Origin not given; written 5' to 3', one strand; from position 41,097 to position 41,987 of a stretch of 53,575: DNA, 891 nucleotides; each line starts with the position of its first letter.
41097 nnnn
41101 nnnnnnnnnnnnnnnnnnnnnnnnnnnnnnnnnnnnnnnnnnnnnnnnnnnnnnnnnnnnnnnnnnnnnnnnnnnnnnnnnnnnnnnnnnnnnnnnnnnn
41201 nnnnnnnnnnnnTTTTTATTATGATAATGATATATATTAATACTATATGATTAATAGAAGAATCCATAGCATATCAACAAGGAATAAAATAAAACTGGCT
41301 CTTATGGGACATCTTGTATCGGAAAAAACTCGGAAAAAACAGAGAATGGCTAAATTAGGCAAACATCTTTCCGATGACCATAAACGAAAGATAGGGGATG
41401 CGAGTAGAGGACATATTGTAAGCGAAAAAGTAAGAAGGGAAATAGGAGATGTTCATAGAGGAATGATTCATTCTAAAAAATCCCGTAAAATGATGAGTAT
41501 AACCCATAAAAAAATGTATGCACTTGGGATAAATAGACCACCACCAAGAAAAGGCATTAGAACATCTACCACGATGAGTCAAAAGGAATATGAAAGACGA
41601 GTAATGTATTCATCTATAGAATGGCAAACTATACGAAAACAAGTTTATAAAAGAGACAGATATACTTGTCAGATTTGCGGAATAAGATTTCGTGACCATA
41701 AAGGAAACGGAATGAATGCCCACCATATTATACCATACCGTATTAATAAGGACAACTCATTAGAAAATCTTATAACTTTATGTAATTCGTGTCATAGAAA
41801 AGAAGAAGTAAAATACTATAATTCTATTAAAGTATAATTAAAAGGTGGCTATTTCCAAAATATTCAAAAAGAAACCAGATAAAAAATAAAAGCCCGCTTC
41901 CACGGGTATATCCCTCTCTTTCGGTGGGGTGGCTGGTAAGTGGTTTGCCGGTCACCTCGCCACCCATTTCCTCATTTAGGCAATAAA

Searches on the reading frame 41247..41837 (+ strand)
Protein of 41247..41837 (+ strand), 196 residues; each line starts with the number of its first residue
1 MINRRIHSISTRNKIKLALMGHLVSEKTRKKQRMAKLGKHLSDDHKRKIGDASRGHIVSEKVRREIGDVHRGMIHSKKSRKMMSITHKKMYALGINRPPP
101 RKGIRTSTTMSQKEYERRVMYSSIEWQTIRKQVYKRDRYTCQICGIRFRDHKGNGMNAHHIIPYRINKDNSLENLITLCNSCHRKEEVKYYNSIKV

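Call 25: search_protein_families(library=pfam, proteins=[window:41247-41837:+], max_evalue=0.01)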
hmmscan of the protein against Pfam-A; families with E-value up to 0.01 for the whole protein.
window:41247-41837:+ (196 aa): 4 families
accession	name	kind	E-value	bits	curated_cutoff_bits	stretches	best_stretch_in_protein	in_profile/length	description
PF01844.29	HNH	-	1.4e-12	48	21.4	1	141-187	1-45/47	HNH endonuclease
PF13391.12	HNH_2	-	2.2e-06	27.8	21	1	141-184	1-56/66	HNH endonuclease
PF14279.12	HNH_5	-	0.0012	19.2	27.5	1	141-185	1-42/56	HNH endonuclease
PF13395.12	HNH_4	-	0.0074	16.7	22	0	156-179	18-40/54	HNH endonuclease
